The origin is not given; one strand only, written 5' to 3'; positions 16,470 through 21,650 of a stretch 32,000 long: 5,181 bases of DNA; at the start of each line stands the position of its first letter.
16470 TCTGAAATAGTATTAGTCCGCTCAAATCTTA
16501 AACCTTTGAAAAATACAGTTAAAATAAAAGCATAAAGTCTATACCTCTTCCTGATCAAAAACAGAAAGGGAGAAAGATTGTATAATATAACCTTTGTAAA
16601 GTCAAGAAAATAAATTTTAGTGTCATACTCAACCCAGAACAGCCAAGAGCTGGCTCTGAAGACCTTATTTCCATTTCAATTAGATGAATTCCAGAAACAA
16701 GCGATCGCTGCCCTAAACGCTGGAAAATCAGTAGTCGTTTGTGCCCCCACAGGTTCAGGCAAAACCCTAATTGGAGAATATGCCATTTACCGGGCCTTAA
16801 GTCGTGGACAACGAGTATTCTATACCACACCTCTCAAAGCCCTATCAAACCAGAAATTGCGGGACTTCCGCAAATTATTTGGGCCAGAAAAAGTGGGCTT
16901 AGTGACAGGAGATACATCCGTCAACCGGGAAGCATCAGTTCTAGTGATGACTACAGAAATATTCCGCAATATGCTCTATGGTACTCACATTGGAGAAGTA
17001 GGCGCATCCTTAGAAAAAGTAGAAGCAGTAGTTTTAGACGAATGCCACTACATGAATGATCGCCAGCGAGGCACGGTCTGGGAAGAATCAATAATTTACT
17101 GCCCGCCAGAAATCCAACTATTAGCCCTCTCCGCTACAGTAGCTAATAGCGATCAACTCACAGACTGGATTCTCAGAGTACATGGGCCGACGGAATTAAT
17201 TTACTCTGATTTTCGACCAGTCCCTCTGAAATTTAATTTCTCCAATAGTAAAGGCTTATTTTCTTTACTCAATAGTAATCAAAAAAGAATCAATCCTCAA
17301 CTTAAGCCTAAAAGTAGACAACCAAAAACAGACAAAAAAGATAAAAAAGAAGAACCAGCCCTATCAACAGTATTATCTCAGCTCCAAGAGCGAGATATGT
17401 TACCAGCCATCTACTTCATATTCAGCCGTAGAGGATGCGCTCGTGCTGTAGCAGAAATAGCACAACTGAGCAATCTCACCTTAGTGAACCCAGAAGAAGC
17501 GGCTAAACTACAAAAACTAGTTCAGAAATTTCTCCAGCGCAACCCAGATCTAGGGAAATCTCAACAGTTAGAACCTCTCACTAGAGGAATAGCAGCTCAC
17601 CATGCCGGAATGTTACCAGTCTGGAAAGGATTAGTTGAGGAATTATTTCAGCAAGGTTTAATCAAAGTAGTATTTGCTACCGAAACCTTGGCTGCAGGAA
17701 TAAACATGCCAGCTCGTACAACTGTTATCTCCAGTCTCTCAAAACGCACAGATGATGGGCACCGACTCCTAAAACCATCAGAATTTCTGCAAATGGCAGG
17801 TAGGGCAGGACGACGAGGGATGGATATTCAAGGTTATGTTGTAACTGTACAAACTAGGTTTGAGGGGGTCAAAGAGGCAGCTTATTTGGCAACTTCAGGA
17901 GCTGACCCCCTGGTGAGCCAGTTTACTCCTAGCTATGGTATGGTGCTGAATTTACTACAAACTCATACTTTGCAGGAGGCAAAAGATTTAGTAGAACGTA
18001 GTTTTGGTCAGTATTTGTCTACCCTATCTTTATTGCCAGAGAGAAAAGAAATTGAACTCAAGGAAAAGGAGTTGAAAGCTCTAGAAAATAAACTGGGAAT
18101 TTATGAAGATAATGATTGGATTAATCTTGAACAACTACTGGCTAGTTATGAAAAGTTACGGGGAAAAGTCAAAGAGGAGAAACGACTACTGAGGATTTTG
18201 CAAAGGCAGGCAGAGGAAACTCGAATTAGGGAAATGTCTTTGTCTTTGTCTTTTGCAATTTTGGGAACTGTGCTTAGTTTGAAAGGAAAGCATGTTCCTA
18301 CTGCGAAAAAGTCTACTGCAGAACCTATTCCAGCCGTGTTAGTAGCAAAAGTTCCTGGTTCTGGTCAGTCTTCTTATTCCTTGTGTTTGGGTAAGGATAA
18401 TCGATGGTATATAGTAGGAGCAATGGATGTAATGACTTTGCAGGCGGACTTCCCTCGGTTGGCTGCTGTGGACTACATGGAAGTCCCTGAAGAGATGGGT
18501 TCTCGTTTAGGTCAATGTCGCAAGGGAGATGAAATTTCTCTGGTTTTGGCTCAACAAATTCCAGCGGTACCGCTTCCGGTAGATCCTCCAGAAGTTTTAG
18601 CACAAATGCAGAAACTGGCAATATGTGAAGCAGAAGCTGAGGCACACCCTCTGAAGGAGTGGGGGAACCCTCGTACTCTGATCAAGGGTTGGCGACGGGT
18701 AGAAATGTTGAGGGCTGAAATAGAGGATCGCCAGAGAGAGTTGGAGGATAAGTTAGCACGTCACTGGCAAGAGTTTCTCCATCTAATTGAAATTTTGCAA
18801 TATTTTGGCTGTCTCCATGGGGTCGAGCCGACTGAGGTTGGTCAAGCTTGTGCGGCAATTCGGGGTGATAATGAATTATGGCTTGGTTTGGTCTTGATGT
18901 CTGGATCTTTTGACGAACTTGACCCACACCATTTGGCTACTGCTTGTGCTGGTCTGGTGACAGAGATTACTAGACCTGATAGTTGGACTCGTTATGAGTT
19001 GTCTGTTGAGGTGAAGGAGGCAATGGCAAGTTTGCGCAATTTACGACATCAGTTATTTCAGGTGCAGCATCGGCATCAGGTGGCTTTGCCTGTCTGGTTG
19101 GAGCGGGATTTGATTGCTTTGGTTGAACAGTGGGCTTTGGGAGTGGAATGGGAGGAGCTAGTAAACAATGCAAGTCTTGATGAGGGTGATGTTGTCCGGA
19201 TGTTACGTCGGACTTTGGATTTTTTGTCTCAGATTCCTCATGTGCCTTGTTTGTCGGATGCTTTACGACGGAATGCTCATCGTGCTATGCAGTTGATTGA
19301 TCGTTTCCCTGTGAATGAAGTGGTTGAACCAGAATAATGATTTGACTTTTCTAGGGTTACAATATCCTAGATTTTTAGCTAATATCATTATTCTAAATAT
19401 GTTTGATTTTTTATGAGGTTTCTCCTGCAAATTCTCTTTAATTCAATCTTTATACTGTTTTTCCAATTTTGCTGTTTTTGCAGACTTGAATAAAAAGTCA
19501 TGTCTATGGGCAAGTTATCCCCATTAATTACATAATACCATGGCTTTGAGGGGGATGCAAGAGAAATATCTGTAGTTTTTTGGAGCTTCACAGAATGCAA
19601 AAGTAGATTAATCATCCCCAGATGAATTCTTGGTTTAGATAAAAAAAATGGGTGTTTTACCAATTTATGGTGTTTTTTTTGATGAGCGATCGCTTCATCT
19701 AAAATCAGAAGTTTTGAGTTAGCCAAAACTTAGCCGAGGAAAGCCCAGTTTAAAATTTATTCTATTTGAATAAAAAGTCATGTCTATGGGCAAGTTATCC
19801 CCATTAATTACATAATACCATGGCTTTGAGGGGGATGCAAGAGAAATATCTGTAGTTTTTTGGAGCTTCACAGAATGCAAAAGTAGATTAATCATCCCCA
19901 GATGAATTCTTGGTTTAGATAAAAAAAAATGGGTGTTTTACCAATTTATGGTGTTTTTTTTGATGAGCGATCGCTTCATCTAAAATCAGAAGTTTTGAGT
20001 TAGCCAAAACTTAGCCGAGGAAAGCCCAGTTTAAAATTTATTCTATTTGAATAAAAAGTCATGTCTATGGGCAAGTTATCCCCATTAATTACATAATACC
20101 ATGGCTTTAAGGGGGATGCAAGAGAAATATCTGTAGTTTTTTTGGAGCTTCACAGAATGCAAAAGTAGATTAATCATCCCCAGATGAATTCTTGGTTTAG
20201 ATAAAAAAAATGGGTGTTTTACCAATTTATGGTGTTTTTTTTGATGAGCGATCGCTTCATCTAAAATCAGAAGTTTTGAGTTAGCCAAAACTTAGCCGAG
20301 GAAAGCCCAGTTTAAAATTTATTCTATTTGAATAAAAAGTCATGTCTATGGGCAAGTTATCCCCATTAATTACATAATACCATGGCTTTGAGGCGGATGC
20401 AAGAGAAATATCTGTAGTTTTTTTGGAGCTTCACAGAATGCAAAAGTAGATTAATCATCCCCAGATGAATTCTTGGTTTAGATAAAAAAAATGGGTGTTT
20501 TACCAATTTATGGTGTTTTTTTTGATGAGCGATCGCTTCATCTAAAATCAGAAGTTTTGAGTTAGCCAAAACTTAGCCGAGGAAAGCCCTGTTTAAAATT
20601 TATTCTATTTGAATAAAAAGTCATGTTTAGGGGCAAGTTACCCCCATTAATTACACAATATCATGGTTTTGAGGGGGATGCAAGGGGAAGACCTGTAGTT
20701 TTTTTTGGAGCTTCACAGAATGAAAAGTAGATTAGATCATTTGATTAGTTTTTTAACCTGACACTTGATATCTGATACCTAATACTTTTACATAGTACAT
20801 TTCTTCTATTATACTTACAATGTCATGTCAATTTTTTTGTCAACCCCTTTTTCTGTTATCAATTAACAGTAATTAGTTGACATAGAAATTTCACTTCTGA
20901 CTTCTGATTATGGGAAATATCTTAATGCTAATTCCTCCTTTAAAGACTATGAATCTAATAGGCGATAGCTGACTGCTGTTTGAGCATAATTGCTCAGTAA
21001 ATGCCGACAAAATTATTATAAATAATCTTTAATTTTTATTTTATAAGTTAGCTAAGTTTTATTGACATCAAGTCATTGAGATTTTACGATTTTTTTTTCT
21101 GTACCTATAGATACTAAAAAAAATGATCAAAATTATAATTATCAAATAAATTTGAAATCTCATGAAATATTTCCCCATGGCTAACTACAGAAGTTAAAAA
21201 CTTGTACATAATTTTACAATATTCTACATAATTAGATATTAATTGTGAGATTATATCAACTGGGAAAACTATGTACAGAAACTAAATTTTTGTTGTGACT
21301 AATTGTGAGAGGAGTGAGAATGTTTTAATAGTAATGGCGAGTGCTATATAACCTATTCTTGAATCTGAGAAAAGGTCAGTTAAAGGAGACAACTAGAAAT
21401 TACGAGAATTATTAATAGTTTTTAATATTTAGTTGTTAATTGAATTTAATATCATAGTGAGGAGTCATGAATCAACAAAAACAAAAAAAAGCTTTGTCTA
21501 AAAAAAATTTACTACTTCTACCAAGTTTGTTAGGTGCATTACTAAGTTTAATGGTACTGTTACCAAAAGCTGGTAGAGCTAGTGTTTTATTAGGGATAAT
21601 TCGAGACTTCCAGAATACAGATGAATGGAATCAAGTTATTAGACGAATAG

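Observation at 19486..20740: Unexplained tandem array of a 280-281 bp unit (4 homogenised copies plus 1 older truncated copy) between the helicase and the GHL10 gene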

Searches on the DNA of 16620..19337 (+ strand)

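Call 93: search_rna_families(source=L034, start=12700, end=14450, threshold=evalue, max_evalue=5)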
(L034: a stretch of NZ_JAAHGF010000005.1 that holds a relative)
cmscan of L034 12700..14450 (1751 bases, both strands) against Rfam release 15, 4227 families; matches with E-value up to 5: 2.
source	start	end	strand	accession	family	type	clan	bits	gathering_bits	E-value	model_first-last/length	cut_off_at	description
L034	12798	12873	+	RF00079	OmrA-B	Gene; sRNA;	-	19.5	40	1.1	1-87/87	no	OmrA-B family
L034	14252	14354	-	RF00067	SNORD15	Gene; snRNA; snoRNA; CD-box;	CL00045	13.8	75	4.1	1-146/146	no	Small nucleolar RNA SNORD15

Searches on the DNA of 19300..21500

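Call 5: search_rna_families(source=window, start=19300, end=21500, threshold=evalue, max_evalue=10, show_alignments=3)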
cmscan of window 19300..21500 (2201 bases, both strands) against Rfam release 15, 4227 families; matches with E-value up to 10: 1.
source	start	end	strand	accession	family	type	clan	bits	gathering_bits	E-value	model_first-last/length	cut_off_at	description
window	21137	21213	-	RF00203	snoR160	Gene; snRNA; snoRNA; CD-box;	-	28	42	0.1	1-80/80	no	Small nucleolar RNA R160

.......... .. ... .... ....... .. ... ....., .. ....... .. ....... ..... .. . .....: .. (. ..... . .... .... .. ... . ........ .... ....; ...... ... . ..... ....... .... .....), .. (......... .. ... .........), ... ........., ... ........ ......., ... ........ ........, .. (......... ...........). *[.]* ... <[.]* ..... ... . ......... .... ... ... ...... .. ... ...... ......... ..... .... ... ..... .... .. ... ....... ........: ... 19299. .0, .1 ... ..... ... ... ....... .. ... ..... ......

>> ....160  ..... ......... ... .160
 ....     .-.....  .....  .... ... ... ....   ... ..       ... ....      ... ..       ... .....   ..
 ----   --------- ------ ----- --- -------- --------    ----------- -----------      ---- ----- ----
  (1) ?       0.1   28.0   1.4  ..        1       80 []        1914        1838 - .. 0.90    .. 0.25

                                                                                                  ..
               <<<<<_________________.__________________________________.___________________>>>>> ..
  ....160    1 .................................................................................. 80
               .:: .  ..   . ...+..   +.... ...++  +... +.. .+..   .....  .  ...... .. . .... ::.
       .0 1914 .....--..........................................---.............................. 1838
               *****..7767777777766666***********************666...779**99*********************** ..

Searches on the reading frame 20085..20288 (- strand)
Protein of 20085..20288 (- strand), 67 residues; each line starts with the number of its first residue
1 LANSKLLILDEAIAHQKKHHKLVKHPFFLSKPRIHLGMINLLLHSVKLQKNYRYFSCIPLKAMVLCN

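Call 62: find_encoding_contigs(protein=window:20085-20288:-, flank=3000, max_places=10)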
Protein window:20085-20288:- (67 aa): 2 contigs read that carry it; 2 places shown.
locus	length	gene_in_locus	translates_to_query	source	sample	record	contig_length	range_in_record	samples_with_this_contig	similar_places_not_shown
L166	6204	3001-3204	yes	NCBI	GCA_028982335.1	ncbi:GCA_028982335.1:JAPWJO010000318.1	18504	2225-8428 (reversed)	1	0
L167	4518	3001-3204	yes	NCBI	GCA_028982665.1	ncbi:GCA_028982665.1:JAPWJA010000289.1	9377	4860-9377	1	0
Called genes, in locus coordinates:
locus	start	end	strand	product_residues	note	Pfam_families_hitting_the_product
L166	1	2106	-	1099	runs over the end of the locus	PF02638:GHL10, PF13200:DUF4015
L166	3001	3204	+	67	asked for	-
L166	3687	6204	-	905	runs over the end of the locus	PF00270:DEAD, PF04851:ResIII, PF22527:DEXQc_Suv3 (weak), PF00271:Helicase_C (weak), PF08148:DSHCT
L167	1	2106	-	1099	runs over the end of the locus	PF02638:GHL10, PF13200:DUF4015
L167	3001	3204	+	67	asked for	-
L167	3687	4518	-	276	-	PF08148:DSHCT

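Call 72: search_protein_families(library=pfam, proteins=[window:20085-20288:-], max_evalue=1)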
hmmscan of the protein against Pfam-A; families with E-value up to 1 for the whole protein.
window:20085-20288:- (67 aa): 1 family
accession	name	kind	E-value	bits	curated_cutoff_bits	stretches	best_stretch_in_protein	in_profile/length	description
PF18767.7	AID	-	0.079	13.4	27.3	1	19-46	35-63/90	Activation induced deaminase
